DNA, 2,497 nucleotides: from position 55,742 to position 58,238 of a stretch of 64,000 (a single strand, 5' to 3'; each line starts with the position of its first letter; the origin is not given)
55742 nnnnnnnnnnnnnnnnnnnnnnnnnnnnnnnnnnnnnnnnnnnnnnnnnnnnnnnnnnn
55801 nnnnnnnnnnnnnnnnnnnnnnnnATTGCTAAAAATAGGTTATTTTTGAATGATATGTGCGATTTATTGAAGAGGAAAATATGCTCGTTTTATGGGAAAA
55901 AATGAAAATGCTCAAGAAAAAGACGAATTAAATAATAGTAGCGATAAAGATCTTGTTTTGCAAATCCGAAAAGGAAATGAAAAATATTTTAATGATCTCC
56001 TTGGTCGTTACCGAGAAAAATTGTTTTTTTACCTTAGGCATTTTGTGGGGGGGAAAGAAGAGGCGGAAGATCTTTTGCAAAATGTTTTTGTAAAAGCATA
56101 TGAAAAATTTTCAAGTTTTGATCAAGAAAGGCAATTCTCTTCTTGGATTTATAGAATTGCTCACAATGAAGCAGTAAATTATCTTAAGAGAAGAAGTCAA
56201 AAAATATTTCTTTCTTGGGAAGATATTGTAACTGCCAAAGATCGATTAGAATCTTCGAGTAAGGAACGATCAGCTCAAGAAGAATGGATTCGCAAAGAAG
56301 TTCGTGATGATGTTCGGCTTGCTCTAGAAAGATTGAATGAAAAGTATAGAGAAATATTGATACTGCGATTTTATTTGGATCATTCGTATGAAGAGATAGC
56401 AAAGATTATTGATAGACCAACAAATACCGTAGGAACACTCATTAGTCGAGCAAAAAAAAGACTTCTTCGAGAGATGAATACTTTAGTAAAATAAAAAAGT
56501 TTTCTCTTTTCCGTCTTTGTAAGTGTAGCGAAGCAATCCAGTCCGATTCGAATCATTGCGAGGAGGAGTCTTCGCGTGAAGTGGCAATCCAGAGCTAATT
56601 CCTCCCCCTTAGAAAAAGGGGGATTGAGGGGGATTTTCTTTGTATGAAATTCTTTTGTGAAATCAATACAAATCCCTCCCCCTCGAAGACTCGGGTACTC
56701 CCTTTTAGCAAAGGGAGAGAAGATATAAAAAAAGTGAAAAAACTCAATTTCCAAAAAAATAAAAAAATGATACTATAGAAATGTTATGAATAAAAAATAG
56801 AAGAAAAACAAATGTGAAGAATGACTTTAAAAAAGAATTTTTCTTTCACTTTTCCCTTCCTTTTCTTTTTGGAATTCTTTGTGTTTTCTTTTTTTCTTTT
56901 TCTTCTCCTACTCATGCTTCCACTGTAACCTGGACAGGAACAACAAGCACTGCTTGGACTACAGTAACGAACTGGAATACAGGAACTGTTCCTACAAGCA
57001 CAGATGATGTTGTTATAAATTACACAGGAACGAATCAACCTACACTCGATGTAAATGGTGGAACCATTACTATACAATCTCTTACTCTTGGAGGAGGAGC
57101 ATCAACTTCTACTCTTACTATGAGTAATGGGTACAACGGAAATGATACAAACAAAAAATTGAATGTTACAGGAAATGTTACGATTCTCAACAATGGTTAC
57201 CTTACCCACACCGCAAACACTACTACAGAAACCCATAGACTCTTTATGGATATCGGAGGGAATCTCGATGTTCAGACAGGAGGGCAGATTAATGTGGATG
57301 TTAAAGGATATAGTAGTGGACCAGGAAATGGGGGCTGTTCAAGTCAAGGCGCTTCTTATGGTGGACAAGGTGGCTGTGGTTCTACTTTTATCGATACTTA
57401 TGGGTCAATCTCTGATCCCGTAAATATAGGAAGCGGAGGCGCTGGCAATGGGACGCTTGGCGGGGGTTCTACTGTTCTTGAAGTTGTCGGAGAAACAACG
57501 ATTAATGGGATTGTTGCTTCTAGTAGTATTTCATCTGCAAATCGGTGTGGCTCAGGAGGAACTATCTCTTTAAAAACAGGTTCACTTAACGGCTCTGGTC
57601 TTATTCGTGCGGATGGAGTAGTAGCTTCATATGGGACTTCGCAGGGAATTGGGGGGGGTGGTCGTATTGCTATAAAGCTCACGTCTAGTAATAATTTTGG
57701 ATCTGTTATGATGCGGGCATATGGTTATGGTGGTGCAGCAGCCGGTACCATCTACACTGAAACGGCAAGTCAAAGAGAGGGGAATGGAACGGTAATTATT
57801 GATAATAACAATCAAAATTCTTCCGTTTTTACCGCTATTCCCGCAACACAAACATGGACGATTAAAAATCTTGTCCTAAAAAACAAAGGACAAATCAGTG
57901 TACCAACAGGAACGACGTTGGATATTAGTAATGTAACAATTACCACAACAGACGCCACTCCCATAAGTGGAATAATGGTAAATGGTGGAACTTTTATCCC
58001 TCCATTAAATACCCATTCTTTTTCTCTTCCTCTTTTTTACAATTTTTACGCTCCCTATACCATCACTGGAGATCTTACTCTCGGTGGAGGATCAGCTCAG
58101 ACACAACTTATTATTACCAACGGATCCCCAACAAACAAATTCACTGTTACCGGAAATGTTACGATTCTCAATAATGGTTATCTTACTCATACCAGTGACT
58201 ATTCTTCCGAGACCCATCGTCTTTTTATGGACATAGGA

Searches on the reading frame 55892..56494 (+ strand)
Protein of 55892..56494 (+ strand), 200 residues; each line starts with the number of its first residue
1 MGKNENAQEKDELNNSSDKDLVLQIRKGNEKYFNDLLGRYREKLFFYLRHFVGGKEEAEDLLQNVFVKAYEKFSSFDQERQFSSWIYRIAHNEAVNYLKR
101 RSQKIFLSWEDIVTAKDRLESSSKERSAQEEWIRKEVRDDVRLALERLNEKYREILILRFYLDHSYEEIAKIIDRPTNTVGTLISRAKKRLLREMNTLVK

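Call 36: search_protein_families(library=ncbifam, proteins=[window:55892-56494:+], max_evalue=0.01)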
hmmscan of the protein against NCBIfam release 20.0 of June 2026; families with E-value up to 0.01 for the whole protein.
window:55892-56494:+ (200 aa): 109 families (the best 25 are shown)
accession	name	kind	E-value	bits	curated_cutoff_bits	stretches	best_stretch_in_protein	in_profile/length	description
NF007223.0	PRK09641.1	equivalog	2e-35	122.4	209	1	19-196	6-185/187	RNA polymerase sigma factor SigW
TIGR02948.1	SigW_bacill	equivalog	1.3e-33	116.6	243.1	1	17-197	4-186/187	RNA polymerase sigma factor SigW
NF009166.1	PRK12513.1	equivalog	1.8e-31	109.3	206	1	13-197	4-188/193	RNA polymerase sigma factor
NF008888.0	PRK11922.1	equivalog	7.9e-31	107.5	204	1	5-194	4-195/231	RNA polymerase sigma factor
TIGR02937.1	sigma70-ECF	superfamily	6e-30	104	42.9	1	33-194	3-164/165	sigma-70 family RNA polymerase sigma factor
TIGR02939.1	RpoE_Sigma70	equivalog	3.1e-29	102.3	236.15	1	15-198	4-189/190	RNA polymerase sigma factor RpoE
TIGR02985.1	Sig70_bacteroi1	subfamily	3.1e-28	99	126.4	1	32-192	2-159/162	RNA polymerase sigma-70 factor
NF006930.0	PRK09415.1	subfamily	6.7e-28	97.7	198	1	29-196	14-176/179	RNA polymerase factor sigma C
TIGR02952.1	Sig70_famx2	equivalog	9.3e-28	97.2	206.45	1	24-195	4-170/170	ECF subfamily RNA polymerase sigma factor, BldN family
NF009171.0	PRK12518.1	equivalog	5.9e-27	94.7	208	1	11-191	7-180/191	RNA polymerase sigma factor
NF004113.0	PRK05602.1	equivalog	1.1e-25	90.5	208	1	4-195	18-201/211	RNA polymerase sigma factor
TIGR02954.1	Sig70_famx3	hypoth_equivalog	1.3e-25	90.1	188.5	1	19-196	4-168/170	RNA polymerase sigma-70 factor, TIGR02954 family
NF007216.0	PRK09638.1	equivalog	1.7e-25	89.8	194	1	16-196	3-175/180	RNA polymerase sigma factor SigY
TIGR02989.1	Sig-70_gvs1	subfamily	2e-24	86.3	124.55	1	33-192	3-155/158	RNA polymerase sigma-70 factor, Rhodopirellula/Verrucomicrobium family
NF007225.0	PRK09643.1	equivalog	2.4e-24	86.2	190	1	9-198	5-185/204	RNA polymerase sigma factor SigM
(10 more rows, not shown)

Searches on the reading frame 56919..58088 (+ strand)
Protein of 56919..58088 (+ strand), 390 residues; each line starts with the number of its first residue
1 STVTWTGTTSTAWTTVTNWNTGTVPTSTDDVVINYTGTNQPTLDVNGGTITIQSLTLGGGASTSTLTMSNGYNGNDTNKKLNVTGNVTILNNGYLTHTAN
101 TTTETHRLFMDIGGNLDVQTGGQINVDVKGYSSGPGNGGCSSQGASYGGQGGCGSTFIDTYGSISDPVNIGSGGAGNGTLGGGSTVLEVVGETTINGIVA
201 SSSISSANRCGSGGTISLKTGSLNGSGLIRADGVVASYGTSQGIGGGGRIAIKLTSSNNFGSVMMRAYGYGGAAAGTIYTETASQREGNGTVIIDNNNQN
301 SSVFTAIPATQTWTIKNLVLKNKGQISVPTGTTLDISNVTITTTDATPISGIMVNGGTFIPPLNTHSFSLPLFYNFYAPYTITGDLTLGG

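Call 48: predict_structure(alignment_id=A1)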
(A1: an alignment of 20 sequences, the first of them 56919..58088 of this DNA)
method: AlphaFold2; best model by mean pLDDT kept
length: 390 residues; sequences in the alignment: 20
mean_pLDDT: 87.6   pTM: 0.90
mean pLDDT of the five models: 87.6, 84.4, 83.2, 83.0, 82.5
residues with pLDDT >= 90: 229; 70-90: 113; 50-70: 38; < 50: 10
segments of 3 or more residues with pLDDT < 50: 365-367, 375-378, 388-390
pLDDT, mean of each block of 10 residues (from residue 1): 95 96 97 90 96 96 94 80 98 96 91 98 97 81 80 72 92 83 97 98 89 96 98 83 88 97 94 90 93 88 82 90 89 86 70 88 60 53 52
secondary structure, 60 per line:
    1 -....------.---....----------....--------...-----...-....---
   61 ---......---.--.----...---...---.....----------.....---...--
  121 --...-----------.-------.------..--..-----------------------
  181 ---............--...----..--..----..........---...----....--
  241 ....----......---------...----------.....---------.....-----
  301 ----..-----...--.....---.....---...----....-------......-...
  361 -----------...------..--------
elements in order: E2-5 E30-33 E42-44 E50-52 E54-57 E64-69 E81-83 E87-89 E93-97 E108-112 E116-118 E123-125 E184-195 E198-200 E215-224 E228-230 E235-238 E241-244 E249-254 E264-266 E277-281 E291-295 E312-314 E317-321 E325-329 E333-335 E340-343 E351-356 E358-360 E372-374

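Call 50: fold_search(model_id=the predicted structure, library=pdb)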
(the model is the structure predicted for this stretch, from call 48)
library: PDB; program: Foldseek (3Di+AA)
matches with E <= 10: 37; with E <= 0.001: 0
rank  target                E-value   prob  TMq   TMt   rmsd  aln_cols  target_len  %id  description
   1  7kob                  9.9e-02  0.09  0.14  0.15  16.8       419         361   13  Crystal structure of antigen 43b from Escherichia coli CFT073 (released 2022-03-09)
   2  4wa0                  4.0e-01  0.10  0.20  0.21  22.9       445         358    9  The structure of a possible adhesin C-terminal domain from Caldicellulosiruptor kronotskyensis (released 2015-03-04)
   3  9qb8                  4.6e-01  0.02  0.10  0.03  23.7       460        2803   12  Lymphostatin - Conformation II - pH 8 Hepes (released 2025-07-16)
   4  7koh_C                5.9e-01  0.03  0.12  0.10  19.5       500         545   13  Crystal structure of antigen 43 from Escherichia coli EDL933 (released 2022-03-09)
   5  7koh_B                6.8e-01  0.03  0.12  0.10  18.1       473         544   12  Crystal structure of antigen 43 from Escherichia coli EDL933 (released 2022-03-09)
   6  7koh_A                1.0e+00  0.04  0.17  0.13  17.8       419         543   12  Crystal structure of antigen 43 from Escherichia coli EDL933 (released 2022-03-09)
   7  1ooc_A                1.5e+00  0.03  0.17  0.17  15.8       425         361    8  Mutations in the T1.5 loop of pectate lyase A (released 2004-03-16)
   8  7koh_D                1.5e+00  0.03  0.14  0.12  17.0       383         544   11  Crystal structure of antigen 43 from Escherichia coli EDL933 (released 2022-03-09)
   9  4q1q_A                1.8e+00  0.07  0.22  0.27  13.4       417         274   12  Crystal structure of TibC-catalyzed hyper-glycosylated TibA55-350 fragment (released 2014-09-17)
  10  8e7f                  1.9e+00  0.33  0.23  0.16   9.6       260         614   12  Crystal structure of the autotransporter Ssp from Serratia marcescens. (released 2023-03-08)
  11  4kh3                  1.9e+00  0.02  0.15  0.13  17.3       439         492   12  Structure of a bacterial self-associating protein (released 2014-01-15)
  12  3n6z                  2.4e+00  0.02  0.15  0.16  16.0       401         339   10  Crystal structure of a putative immunoglobulin A1 protease (BACOVA_03286) from Bacteroides ovatus at 1.30 A resolution (released 2010-07-21)
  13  3p4g_A                2.9e+00  0.06  0.20  0.24  11.0       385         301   10  X-ray crystal structure of a hyperactive, Ca2+-dependent, beta-helical antifreeze protein from an Antarctic bacterium (released 2011-04-27)
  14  4z05_A                2.9e+00  0.02  0.13  0.21  15.8       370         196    7  C. bescii Family 3 pectate lyase mutant E84A (released 2015-12-23)
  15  5ke1_A                3.0e+00  0.12  0.23  0.27  11.2       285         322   11  Structure of a C-terminal fragment of the IcsA/VirG passenger-domain (released 2017-03-15)
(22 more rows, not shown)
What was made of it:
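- On Autotransporter / Ag43-type beta-helix adhesin: Best Foldseek PDB hit E = 0.099, TM about 0.15 (call 50).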
